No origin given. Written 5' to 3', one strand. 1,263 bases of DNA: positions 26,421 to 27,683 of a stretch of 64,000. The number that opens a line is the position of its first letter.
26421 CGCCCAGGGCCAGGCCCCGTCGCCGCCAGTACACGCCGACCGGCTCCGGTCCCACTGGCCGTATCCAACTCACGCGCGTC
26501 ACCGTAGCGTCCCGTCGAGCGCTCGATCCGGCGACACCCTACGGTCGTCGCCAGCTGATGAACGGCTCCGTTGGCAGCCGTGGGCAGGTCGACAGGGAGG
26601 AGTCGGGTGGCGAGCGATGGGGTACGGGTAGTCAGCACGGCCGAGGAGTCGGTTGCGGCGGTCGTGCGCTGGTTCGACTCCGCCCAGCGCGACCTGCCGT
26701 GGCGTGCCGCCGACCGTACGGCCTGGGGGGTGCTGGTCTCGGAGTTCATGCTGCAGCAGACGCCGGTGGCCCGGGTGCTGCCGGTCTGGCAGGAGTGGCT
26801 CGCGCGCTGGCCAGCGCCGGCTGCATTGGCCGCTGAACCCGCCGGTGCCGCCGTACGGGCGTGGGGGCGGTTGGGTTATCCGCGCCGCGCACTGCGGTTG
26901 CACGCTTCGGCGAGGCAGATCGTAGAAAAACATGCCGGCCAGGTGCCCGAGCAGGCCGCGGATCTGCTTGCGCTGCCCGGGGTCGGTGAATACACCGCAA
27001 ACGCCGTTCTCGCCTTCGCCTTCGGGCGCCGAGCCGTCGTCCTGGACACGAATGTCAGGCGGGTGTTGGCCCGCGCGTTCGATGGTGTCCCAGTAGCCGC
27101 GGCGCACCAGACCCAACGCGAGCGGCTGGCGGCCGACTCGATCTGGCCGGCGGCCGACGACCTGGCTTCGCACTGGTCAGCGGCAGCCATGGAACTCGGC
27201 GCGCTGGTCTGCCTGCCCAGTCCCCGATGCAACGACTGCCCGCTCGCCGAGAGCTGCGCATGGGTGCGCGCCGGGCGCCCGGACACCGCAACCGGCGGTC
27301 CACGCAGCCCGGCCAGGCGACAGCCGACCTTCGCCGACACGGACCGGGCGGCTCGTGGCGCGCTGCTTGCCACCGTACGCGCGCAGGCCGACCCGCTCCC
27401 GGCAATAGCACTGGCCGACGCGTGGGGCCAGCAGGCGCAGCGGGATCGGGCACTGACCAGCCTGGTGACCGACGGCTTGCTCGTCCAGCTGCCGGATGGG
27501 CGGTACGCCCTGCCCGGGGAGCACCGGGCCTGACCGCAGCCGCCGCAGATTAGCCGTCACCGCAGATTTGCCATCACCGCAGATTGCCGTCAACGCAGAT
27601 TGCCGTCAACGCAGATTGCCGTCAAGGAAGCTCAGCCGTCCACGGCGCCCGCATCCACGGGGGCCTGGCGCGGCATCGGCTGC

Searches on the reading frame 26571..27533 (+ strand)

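Call 39: search_protein_families(library=pfam, proteins=[window:26571-27533:+], max_evalue=0.01)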
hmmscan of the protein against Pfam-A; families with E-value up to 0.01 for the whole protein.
window:26571-27533:+ (320 aa): 2 families
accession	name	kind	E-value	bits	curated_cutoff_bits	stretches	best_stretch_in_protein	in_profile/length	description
PF00730.31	HhH-GPD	-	4.1e-11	43.6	26.2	1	56-171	1-88/108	HhH-GPD superfamily base excision DNA repair protein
PF00633.29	HHH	-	2.4e-07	30.7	24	1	121-149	2-30/30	Helix-hairpin-helix motif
